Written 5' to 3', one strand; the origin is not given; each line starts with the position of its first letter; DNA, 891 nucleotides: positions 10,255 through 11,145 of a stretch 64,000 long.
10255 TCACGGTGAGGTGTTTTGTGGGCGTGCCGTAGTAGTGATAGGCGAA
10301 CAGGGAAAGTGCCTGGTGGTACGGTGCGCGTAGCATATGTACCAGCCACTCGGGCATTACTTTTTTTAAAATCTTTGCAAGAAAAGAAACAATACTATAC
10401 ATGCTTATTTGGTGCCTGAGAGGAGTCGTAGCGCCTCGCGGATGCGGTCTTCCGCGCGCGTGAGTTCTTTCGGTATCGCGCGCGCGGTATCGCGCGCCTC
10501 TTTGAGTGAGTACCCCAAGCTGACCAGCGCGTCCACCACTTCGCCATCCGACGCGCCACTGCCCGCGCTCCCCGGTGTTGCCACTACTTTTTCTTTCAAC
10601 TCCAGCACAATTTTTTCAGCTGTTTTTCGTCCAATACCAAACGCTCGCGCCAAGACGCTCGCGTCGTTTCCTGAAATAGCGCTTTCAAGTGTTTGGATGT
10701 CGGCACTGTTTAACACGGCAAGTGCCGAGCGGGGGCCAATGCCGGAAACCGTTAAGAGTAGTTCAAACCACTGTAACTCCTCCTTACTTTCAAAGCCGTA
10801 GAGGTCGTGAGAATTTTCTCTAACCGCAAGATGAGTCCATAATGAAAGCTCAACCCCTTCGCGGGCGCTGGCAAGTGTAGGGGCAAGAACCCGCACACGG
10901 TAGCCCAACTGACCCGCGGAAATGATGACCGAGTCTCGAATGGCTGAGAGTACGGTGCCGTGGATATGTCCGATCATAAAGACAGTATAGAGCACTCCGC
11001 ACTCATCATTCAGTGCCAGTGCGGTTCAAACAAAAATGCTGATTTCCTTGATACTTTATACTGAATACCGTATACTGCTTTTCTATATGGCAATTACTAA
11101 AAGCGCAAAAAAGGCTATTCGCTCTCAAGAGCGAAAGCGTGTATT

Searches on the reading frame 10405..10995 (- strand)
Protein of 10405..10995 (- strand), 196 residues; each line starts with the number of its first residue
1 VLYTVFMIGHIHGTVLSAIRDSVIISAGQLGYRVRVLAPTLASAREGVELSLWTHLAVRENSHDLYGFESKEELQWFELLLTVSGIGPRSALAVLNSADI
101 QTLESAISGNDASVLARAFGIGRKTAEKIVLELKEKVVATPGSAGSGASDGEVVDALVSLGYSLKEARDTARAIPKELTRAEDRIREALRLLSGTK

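Call 3: search_protein_families(library=pfam, proteins=[window:10405-10995:-], max_evalue=0.01)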
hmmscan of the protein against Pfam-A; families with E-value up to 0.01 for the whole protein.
window:10405-10995:- (196 aa): 4 families
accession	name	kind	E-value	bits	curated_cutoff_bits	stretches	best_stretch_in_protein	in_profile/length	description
PF01330.27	RuvA_N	-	4.5e-16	59.1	23.6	1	7-67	1-61/61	RuvA N terminal domain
PF14520.12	HHH_5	-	1e-13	52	27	1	77-135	1-57/57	Helix-hairpin-helix domain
PF07499.19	RuvA_C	-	2.1e-10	41.3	24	1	152-193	5-47/47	RuvA, C-terminal domain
PF00633.29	HHH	-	9.5e-05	22.5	24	0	120-130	18-28/30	Helix-hairpin-helix motif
